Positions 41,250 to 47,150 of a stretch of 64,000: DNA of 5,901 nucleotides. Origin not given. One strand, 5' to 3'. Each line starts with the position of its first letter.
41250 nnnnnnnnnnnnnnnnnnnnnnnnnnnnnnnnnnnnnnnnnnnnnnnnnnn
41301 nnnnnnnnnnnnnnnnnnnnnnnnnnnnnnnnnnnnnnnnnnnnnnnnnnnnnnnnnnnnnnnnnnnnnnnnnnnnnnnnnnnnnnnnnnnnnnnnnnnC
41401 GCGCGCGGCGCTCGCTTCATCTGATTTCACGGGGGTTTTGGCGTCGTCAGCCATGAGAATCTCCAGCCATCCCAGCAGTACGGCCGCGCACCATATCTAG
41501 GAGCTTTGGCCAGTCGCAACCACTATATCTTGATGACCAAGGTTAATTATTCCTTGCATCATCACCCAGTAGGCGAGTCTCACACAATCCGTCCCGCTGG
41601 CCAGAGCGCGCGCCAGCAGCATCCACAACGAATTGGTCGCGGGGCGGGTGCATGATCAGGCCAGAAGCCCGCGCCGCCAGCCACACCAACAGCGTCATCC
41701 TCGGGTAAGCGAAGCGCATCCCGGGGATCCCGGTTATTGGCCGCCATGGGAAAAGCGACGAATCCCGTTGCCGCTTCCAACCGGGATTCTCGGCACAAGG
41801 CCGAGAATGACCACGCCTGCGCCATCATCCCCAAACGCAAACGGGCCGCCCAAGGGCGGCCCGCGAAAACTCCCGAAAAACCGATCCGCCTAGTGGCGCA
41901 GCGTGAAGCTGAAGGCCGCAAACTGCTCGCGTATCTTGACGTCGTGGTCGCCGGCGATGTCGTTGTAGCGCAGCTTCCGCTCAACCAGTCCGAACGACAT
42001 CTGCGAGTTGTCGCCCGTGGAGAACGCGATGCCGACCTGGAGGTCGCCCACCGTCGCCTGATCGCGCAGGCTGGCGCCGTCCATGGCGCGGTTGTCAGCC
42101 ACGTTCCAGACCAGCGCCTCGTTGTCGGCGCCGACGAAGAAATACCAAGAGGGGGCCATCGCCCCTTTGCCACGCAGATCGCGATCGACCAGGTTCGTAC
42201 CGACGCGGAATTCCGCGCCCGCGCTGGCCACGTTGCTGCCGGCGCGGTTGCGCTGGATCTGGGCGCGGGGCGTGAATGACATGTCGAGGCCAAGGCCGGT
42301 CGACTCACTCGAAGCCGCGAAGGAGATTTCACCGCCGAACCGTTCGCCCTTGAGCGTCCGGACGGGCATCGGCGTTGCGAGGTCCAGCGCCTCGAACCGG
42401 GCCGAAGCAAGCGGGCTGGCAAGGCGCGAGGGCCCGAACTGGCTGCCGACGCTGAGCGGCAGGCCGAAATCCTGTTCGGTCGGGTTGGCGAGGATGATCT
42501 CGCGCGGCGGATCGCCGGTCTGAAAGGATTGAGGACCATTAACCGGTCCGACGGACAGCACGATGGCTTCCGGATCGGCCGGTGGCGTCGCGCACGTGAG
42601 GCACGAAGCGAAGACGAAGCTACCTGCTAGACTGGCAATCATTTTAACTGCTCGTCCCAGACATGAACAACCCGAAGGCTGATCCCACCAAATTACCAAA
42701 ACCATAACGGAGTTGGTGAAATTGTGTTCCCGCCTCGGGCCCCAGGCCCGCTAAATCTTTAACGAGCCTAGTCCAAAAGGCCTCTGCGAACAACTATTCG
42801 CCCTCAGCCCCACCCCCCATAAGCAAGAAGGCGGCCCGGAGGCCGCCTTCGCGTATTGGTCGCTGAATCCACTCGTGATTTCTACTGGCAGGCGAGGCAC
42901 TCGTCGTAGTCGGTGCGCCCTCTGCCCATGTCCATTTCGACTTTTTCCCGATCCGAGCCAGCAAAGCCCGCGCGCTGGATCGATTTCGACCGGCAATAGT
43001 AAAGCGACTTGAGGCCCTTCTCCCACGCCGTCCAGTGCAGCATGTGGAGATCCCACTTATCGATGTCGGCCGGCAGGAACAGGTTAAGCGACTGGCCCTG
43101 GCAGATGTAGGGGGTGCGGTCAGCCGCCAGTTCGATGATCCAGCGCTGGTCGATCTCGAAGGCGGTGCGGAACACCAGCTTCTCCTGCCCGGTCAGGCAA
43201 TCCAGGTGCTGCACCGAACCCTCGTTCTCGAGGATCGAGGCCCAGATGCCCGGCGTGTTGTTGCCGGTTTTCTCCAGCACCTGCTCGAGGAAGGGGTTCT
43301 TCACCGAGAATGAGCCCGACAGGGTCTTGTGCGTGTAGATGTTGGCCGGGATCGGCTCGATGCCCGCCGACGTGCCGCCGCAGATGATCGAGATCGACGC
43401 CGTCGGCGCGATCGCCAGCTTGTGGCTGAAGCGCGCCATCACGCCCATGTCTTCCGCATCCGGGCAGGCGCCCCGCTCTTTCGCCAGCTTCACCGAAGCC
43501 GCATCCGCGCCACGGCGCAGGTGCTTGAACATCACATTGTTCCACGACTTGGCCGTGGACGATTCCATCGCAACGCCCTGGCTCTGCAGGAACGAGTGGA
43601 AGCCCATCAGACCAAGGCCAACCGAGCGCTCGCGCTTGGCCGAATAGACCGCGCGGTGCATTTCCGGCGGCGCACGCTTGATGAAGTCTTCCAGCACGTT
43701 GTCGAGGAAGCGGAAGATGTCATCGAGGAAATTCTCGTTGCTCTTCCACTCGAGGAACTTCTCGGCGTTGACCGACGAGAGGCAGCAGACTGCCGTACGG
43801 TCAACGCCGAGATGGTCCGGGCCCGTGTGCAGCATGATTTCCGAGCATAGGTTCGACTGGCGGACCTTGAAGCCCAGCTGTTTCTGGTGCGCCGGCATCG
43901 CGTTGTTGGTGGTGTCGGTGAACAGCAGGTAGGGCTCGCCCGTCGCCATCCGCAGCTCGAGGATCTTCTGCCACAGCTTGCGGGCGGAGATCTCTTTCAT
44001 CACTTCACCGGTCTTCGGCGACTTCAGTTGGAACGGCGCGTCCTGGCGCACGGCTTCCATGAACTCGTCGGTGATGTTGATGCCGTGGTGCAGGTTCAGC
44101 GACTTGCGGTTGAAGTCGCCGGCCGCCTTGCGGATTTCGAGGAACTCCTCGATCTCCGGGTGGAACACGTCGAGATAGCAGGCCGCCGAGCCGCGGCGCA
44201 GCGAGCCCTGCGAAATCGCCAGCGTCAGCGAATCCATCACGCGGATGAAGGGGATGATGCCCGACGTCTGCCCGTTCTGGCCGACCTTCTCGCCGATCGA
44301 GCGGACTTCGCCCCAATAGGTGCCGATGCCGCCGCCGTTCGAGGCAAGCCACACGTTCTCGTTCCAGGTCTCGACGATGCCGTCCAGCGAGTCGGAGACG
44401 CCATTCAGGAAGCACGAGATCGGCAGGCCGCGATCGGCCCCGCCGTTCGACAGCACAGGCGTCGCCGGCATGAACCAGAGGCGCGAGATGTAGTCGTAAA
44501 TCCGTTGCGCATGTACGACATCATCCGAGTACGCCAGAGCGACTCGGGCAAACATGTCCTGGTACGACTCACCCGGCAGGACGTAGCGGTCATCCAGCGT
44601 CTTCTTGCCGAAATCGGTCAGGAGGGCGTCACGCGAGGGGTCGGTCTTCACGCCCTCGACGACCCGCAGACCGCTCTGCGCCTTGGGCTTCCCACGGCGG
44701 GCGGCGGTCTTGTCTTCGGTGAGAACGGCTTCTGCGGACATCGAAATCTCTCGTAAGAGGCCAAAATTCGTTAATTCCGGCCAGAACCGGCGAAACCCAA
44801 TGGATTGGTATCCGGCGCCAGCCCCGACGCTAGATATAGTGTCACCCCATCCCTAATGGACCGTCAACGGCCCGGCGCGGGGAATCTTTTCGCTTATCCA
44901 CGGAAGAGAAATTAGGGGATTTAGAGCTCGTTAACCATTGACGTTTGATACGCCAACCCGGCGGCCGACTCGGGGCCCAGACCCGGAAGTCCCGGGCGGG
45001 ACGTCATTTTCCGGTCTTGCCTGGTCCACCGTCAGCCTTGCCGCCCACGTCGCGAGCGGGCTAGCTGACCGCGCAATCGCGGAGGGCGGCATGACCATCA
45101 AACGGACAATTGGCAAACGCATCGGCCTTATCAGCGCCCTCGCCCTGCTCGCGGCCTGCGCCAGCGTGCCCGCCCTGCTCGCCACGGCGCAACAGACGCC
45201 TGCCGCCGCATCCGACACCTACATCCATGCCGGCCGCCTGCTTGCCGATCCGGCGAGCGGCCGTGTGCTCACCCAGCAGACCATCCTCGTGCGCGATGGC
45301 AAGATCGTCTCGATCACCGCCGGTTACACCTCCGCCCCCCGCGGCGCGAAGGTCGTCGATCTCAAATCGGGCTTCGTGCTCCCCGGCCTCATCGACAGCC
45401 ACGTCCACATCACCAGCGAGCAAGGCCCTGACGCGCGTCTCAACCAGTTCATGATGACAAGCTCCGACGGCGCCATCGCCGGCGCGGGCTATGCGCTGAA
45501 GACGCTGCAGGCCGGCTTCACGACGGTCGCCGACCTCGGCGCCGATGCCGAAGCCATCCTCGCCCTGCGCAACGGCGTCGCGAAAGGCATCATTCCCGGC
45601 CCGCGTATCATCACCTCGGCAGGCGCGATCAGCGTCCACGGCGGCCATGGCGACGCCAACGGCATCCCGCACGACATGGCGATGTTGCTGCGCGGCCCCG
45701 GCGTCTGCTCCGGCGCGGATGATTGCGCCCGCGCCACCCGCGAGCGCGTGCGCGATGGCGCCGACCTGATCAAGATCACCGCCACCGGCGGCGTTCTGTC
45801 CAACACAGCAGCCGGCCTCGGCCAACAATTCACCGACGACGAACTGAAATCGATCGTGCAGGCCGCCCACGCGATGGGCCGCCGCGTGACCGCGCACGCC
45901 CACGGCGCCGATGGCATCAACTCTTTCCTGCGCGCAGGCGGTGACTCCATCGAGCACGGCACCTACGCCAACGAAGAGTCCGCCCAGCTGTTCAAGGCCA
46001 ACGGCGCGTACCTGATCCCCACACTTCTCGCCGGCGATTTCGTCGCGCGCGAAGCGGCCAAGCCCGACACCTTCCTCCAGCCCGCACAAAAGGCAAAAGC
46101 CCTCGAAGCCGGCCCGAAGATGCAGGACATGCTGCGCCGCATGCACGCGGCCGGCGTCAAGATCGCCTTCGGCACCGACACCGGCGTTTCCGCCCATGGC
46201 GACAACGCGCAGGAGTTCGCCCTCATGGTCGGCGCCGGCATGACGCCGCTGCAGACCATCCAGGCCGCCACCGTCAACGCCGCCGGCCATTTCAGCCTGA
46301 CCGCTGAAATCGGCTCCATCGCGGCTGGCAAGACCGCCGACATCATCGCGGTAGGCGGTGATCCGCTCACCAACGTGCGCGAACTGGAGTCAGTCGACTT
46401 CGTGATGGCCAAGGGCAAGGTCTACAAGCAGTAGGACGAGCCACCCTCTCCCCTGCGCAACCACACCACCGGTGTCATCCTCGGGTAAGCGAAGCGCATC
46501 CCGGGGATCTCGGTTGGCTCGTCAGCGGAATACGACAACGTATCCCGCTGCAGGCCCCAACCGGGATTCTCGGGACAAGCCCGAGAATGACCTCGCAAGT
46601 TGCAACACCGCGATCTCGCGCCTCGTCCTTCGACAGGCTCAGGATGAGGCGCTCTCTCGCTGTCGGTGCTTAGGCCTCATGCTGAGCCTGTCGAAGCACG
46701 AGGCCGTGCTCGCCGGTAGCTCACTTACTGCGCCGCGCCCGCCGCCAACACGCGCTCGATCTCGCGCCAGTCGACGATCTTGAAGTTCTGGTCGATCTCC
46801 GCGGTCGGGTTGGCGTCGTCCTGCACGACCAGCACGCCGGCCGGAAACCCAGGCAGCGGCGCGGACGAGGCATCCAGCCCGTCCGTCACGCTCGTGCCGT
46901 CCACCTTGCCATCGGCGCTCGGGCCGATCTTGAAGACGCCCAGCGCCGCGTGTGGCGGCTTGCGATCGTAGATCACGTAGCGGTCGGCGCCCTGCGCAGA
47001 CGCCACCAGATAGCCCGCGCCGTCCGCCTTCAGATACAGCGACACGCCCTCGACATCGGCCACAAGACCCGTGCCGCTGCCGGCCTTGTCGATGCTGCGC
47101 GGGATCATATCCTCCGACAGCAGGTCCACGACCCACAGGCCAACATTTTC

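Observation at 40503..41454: nrdB (RNR R2 subunit) is inactivated by a clean internal deletion plus frameshift, while its partner nrdA is intact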

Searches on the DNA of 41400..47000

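Call 54: search_rna_families(source=window, start=41400, end=47000, threshold=evalue, max_evalue=1)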
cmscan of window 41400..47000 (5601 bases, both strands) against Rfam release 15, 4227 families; matches with E-value up to 1: 1.
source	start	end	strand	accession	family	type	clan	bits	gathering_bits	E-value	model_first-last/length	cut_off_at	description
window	46498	46576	-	RF03677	mir-1304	Gene; miRNA;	-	23.5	90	0.34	1-87/87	no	mir-1304 microRNA precursor family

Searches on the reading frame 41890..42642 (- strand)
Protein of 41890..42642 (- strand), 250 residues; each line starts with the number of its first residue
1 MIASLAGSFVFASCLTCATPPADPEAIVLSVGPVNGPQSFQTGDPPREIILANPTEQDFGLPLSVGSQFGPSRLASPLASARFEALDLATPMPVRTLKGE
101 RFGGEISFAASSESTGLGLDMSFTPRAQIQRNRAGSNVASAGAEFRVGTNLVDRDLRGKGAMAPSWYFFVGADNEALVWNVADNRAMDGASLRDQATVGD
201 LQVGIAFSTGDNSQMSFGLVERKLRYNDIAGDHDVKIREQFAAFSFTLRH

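Call 40: find_encoding_contigs(protein=window:41890-42642:-, flank=3000, max_places=10)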
Protein window:41890-42642:- (250 aa): 5 contigs read that carry it; 5 places shown.
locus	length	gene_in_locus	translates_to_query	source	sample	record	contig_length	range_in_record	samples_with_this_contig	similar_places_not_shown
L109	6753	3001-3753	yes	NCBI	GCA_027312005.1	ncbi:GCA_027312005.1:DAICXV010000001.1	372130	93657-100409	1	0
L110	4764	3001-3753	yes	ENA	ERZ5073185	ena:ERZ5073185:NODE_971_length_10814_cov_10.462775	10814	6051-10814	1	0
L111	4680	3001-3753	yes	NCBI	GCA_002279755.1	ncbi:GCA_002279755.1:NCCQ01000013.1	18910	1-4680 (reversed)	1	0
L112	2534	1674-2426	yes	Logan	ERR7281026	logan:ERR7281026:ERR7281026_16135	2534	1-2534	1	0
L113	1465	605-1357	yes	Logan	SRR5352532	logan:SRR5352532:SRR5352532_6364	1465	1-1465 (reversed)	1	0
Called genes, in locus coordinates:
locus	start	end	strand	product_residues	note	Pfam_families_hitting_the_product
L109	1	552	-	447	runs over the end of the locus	PF01979:Amidohydro_1, PF07969:Amidohydro_3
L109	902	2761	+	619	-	PF00317:Ribonuc_red_lgN, PF02867:Ribonuc_red_lgC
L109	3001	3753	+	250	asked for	PF09982:LpxR (weak)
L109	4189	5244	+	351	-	PF00268:Ribonuc_red_sm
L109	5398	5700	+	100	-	-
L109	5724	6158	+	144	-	PF07332:Phage_holin_3_6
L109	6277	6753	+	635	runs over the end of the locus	PF02254:TrkA_N (faint), PF06241:Castor_Poll_mid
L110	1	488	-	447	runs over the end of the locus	PF01979:Amidohydro_1, PF07969:Amidohydro_3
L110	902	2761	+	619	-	PF00317:Ribonuc_red_lgN, PF02867:Ribonuc_red_lgC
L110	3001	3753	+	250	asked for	PF09982:LpxR (weak)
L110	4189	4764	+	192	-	?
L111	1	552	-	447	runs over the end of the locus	PF01979:Amidohydro_1, PF07969:Amidohydro_3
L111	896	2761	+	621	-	PF00317:Ribonuc_red_lgN, PF02867:Ribonuc_red_lgC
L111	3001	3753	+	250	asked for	PF09982:LpxR (weak)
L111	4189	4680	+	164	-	PF00268:Ribonuc_red_sm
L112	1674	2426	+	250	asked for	PF09982:LpxR (weak)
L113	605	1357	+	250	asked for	PF09982:LpxR (weak)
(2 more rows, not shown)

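Call 50: search_protein_families(library=ncbifam, proteins=[window:41890-42642:-], max_evalue=0.00001)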
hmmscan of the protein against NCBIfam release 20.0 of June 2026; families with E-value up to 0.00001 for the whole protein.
window:41890-42642:- (250 aa): 0 families
